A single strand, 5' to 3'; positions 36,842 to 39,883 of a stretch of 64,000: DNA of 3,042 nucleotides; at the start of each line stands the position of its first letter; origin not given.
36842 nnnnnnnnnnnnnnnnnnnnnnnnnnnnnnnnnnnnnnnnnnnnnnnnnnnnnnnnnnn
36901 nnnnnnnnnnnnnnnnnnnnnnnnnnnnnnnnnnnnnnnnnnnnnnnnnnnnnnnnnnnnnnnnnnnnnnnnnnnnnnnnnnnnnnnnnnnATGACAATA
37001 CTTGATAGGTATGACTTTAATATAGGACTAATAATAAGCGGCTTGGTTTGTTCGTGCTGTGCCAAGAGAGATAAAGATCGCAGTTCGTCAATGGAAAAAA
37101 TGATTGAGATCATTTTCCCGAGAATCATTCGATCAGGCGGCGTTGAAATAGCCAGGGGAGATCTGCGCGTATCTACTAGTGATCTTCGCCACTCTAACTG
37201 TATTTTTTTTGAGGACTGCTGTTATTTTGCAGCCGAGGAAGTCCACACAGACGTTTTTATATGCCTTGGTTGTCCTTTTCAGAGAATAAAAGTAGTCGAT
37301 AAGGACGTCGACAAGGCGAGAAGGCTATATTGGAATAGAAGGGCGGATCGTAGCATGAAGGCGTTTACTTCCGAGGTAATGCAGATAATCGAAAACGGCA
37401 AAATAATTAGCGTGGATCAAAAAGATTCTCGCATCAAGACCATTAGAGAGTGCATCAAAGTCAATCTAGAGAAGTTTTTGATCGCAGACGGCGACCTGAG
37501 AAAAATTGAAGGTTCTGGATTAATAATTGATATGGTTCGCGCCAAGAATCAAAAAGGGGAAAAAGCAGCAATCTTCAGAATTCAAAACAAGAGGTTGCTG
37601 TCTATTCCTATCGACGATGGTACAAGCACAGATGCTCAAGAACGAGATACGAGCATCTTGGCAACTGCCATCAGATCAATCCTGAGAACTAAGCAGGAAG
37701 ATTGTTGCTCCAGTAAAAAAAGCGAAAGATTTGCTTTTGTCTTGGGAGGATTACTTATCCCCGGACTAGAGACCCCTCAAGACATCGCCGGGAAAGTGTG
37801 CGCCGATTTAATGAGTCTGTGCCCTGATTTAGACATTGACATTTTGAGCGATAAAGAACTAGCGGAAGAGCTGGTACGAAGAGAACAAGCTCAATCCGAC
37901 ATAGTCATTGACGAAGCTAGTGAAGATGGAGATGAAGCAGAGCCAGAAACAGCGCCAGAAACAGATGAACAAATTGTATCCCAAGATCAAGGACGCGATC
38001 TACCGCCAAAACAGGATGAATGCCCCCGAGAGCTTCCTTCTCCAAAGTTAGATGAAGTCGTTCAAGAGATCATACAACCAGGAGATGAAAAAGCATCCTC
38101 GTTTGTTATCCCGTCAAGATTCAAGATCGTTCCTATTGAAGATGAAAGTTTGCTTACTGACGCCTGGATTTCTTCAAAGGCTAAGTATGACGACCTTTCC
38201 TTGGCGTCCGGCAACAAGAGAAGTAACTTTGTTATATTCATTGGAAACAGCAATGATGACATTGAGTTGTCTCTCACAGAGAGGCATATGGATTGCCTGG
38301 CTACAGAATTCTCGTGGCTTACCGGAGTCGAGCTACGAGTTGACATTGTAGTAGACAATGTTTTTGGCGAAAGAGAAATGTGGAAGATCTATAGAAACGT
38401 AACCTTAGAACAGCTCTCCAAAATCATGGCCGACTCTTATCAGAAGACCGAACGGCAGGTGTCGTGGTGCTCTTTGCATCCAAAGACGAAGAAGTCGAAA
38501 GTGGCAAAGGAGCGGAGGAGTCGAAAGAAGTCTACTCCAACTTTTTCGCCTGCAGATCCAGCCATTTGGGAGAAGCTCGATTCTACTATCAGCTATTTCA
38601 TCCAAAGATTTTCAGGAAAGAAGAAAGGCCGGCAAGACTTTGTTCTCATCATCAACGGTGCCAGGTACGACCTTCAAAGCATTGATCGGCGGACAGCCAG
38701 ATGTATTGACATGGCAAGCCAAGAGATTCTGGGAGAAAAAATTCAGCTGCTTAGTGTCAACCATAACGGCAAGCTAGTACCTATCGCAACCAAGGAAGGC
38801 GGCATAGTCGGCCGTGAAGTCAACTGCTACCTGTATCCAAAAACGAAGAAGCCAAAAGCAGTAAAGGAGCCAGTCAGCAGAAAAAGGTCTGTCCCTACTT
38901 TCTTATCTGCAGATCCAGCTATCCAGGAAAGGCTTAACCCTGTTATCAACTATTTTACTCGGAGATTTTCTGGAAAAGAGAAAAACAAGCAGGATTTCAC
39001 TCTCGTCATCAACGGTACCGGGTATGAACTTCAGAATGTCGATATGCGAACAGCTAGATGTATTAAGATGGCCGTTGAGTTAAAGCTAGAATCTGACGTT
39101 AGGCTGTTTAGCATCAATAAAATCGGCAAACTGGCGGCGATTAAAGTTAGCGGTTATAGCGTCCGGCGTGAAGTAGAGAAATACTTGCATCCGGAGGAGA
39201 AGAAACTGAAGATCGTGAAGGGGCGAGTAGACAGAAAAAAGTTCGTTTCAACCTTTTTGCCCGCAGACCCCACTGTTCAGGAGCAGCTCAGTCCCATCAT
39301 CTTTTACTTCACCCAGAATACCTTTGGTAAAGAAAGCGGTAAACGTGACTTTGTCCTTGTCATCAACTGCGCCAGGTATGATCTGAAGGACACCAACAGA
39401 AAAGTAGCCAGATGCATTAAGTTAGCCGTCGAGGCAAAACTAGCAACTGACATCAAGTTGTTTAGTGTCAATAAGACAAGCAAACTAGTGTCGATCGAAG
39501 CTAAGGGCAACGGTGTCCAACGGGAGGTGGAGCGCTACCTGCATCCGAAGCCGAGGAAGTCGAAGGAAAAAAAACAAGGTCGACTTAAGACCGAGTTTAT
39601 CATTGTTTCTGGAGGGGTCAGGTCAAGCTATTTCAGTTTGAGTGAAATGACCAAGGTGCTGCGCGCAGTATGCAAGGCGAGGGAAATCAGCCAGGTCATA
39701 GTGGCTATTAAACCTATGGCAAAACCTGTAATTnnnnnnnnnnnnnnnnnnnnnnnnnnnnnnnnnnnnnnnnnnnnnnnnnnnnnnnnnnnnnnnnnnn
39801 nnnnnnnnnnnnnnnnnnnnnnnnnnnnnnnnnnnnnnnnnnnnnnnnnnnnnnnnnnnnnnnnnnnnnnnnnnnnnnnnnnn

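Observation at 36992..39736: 914-aa orphan protein made of tandem ~118-aa modules, inserted between recO and the aspS T-box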

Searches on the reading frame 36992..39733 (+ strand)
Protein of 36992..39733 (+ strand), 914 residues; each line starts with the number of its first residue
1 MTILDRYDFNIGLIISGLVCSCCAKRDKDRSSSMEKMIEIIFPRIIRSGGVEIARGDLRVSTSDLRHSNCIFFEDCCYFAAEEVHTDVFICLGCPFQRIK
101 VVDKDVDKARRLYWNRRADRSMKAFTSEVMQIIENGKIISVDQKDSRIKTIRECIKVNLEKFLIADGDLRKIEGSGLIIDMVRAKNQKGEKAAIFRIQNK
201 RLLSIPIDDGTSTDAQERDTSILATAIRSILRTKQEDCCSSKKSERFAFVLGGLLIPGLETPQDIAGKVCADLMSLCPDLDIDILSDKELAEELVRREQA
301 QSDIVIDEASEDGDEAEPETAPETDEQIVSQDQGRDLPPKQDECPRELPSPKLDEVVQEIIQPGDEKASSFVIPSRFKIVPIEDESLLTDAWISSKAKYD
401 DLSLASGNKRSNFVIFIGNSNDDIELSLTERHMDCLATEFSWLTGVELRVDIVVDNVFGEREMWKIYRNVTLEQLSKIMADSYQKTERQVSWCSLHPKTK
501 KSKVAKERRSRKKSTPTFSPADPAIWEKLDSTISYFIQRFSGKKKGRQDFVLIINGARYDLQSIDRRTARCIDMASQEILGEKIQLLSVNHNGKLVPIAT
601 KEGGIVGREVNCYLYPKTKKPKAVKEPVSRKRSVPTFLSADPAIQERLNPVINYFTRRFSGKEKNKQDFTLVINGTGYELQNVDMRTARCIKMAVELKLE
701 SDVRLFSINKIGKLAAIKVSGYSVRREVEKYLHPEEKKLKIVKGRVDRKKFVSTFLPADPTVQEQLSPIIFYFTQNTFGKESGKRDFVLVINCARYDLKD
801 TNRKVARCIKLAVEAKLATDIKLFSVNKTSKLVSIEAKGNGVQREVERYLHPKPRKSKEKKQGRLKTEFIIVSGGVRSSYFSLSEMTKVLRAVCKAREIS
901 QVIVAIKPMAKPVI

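Call 5: search_protein_families(library=pfam, proteins=[window:36992-39733:+], max_evalue=1)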
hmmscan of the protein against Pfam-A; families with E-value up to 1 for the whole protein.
window:36992-39733:+ (914 aa): 2 families
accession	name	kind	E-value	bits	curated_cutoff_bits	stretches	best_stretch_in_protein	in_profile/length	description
PF18479.7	PIN_11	-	0.05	14.2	26.6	0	517-562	40-85/118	PIN like domain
PF18809.6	PBECR1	-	0.074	14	27.6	1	113-163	43-85/104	phage-Barnase-EndoU-ColicinE5/D-RelE like nuclease1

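Call 8: find_homologous_proteins(query=window:36992-39733:+, max_evalue=0.001)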
Query window:36992-39733:+ (914 aa): 1 proteins with E <= 0.001 among 8000 candidates.
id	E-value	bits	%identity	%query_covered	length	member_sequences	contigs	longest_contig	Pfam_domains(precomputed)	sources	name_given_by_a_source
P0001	0.0e+0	1947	100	96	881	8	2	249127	-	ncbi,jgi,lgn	-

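Call 9: search_protein_families(library=phrogs, proteins=[window:36992-39733:+], max_evalue=1)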
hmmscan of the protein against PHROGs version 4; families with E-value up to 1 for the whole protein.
window:36992-39733:+ (914 aa): 1 family
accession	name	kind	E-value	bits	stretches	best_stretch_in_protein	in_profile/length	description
phrog_5635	-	connector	0.19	13.1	0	661-687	75-101/118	head-tail adaptor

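Call 10: search_protein_families(library=ncbifam, proteins=[window:36992-39733:+], max_evalue=1)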
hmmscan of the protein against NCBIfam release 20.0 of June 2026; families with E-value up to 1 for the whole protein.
window:36992-39733:+ (914 aa): 0 families

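Call 13: find_encoding_contigs(protein=P0001, flank=10000, max_places=6)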
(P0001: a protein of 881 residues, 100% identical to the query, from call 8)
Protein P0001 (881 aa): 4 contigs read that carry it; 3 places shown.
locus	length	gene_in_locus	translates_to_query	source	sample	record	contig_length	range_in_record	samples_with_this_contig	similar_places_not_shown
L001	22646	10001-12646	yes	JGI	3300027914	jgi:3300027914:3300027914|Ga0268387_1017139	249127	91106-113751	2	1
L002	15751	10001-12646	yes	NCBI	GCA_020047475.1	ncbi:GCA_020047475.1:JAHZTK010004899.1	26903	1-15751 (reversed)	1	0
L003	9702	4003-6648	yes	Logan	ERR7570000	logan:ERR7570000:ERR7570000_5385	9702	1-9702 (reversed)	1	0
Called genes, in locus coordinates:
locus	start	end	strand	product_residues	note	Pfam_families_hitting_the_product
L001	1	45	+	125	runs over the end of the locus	PF00861:Ribosomal_L18p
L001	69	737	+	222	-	PF00333:Ribosomal_S5, PF03719:Ribosomal_S5_C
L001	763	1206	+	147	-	PF00828:Ribosomal_L27A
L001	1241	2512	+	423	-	PF00344:SecY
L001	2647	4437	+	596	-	PF00005:ABC_tran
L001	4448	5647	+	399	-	PF12704:MacB_PCD, PF02687:FtsX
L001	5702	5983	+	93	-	-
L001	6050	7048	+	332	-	-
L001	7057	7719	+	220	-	PF00406:ADK, PF13207:AAA_17, PF05191:ADK_lid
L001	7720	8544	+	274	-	PF00557:Peptidase_M24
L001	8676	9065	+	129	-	PF03652:RuvX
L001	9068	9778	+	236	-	PF11967:RecO_N, PF02565:RecO_C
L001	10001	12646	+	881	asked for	-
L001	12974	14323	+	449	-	PF01336:tRNA_anti-codon, PF00152:tRNA-synt_2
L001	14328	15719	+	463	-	PF01336:tRNA_anti-codon, PF00152:tRNA-synt_2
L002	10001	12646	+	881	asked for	-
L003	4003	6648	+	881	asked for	-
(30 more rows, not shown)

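Call 29: search_solved_structures(query=window:36992-39733:+, max_evalue=10)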
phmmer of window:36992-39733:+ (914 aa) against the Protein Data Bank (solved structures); distinct sequences matched with E-value up to 10: 0.

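Call 30: search_protein_families(library=padloc, proteins=[window:36992-39733:+], max_evalue=1)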
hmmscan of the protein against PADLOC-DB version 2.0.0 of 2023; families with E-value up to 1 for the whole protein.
window:36992-39733:+ (914 aa): 1 family
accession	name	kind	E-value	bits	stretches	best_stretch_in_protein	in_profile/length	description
PDLC01787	Cas6b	-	0.012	13.3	1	119-202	114-193/237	-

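Call 35: search_protein_representatives(protein=window:36992-39733:+)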
Query: 914 residues. Proteins with E-value up to 0.001 (for the whole library): 3; up to 1e-10: 3; up to 1e-30: 1. The best 3 are listed.
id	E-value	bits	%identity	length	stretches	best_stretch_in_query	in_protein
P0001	0.0e+00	1946.9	100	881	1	34-914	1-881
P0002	1.2e-27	113.1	32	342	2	435-732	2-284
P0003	1.9e-15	72.7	29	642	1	8-293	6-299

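Call 37: find_encoding_contigs(protein=P0002, flank=10000)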
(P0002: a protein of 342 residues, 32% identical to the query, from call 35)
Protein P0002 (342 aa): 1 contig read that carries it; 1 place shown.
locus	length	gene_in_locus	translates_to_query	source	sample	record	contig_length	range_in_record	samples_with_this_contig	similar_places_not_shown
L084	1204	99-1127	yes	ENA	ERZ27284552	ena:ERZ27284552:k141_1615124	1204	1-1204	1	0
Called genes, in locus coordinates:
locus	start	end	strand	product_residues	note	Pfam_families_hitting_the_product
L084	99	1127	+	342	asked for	-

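Call 38: find_encoding_contigs(protein=P0003, flank=10000)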
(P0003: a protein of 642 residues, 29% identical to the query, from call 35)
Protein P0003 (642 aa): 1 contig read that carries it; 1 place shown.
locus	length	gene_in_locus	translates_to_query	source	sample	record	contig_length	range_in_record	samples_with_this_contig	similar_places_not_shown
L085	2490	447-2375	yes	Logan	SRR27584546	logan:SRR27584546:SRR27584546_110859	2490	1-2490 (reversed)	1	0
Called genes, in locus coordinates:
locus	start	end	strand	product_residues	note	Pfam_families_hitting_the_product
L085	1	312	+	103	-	?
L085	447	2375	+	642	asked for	-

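Call 43: find_homologous_proteins(query=A4, max_evalue=0.01)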
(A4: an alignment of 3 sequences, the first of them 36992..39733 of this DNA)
Query A4 (3 sequences) (914 aa, profile of the alignment): 1 proteins with E <= 0.01 among 8000 candidates.
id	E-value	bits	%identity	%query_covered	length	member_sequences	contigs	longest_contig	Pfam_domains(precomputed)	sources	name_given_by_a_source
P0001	0.0e+0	1276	100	96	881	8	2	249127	-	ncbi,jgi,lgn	-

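Call 75: find_homologous_proteins(query=P0003, max_evalue=0.001)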
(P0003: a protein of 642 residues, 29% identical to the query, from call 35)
Query P0003 (642 aa): 1 proteins with E <= 0.001 among 8000 candidates.
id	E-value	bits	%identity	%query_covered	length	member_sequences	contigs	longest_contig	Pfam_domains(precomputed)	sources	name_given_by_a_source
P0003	0.0e+0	1415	100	100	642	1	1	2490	-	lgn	-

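Call 83: search_protein_families(library=pfam, proteins=[P0002, P0003], max_evalue=1)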
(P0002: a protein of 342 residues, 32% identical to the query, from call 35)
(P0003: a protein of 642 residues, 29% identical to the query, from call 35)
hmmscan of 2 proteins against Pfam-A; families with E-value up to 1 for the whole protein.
P0002 (342 aa): 1 family
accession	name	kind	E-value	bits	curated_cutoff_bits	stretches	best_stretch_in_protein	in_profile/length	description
PF15333.11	TAF1D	-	0.55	10.3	27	1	45-106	5-65/215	TATA box-binding protein-associated factor 1D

P0003 (642 aa): 6 families
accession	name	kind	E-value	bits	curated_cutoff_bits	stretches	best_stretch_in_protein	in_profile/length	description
PF08718.16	GLTP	-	0.041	14.5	25.6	1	393-447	50-101/147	Glycolipid transfer protein (GLTP)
PF06009.19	Laminin_II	-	0.045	14.2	33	1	395-446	36-87/138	Laminin Domain II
PF10241.14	KxDL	-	0.059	14.1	27.2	1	395-443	32-80/86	Uncharacterized conserved protein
PF22913.1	NBAS_11th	-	0.17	12.3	27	1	359-462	1-101/125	NBAS subunit of NRZ tethering complex, C-terminal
PF23100.1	DUF2096_N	-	0.24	12.3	26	0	411-446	44-79/96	DUF2096 N-terminal four-helical bundle domain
PF03938.19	OmpH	-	0.6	10.7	32.4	0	273-321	5-53/141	Outer membrane protein (OmpH-like)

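Call 90: search_dna_similar(query=window:36992-39733:+, collection=phages, mode=protein, max_evalue=0.01, max_rows=10)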
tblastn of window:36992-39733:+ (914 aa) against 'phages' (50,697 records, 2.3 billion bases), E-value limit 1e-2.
No match.

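Call 91: search_dna_similar(query=window:36992-39733:+, collection=plasmids, mode=protein, max_evalue=0.01, max_rows=10)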
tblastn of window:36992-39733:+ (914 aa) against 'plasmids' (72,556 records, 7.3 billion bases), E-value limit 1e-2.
No match.

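Call 92: find_related_loci(query=window:36992-39733:+, collection=viral_contigs, flank=5000)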
Query window:36992-39733:+ (914 aa) in viral_contigs; peptide patterns used: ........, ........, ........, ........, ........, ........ (x = any residue, [..] = any of these).
19 stretches matched a pattern, but none encodes a relative of the query by tblastn (E <= 1e-3).

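Call 93: find_related_loci(query=P0003, collection=viral_contigs, flank=5000)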
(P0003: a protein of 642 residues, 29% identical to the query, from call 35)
Query P0003 (642 aa) in viral_contigs; peptide patterns used: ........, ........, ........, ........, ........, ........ (x = any residue, [..] = any of these).
38 stretches matched a pattern, but none encodes a relative of the query by tblastn (E <= 1e-3).

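Call 94: list_cluster_members(proteins=[P0001, P0002, P0003])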
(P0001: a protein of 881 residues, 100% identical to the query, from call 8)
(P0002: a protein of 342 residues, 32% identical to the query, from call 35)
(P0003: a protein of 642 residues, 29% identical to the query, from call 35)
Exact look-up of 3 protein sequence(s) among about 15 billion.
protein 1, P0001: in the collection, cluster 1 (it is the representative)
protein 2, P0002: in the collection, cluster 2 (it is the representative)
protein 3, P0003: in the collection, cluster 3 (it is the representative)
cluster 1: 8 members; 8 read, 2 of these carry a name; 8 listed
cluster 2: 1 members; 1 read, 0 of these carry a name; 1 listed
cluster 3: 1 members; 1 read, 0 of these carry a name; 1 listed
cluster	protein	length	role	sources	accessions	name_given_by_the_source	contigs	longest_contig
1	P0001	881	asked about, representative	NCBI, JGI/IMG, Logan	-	-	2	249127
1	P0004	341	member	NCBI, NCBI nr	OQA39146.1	MAG: hypothetical protein BWY51_00475 [Parcubacteria group bacterium ADurb.Bin316]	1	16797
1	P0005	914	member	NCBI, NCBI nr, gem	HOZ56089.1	MAG TPA: hypothetical protein PLH29_02580 [bacterium] | hypothetical protein [bacterium]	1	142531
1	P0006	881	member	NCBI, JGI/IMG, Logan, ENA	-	-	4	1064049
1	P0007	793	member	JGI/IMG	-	-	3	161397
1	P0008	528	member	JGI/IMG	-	-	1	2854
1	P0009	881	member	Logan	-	-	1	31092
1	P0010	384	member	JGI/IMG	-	-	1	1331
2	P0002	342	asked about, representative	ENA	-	-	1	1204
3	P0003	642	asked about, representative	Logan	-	-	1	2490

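Call 96: find_encoding_contigs(protein=P0007, flank=3000, max_places=3)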
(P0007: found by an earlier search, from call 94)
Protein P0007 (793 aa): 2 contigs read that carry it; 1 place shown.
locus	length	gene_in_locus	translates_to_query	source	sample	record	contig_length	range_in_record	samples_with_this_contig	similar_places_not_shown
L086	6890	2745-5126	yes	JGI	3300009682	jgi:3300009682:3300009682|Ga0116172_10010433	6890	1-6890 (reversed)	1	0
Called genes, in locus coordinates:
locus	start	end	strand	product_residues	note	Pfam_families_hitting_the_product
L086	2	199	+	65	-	?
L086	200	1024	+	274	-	PF00557:Peptidase_M24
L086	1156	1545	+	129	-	PF03652:RuvX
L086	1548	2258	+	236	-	PF11967:RecO_N, PF02565:RecO_C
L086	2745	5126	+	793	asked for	-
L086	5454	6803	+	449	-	PF01336:tRNA_anti-codon, PF00152:tRNA-synt_2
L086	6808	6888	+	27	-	?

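Call 102: search_protein_families(library=padloc, proteins=[P0003, P0002], max_evalue=10)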
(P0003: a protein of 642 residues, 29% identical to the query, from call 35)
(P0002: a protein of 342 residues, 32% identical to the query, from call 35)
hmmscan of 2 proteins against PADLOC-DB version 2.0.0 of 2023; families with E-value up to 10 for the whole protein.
P0003 (642 aa): 0 families

P0002 (342 aa): 0 families

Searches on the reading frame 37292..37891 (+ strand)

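Call 102: search_protein_families(library=padloc, proteins=[window:37292-37891:+], max_evalue=10)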
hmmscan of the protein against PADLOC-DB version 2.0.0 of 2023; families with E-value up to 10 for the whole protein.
window:37292-37891:+ (200 aa): 1 family
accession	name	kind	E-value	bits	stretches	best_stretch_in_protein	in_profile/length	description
PDLC01787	Cas6b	-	0.0021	15.8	1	26-102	121-193/237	-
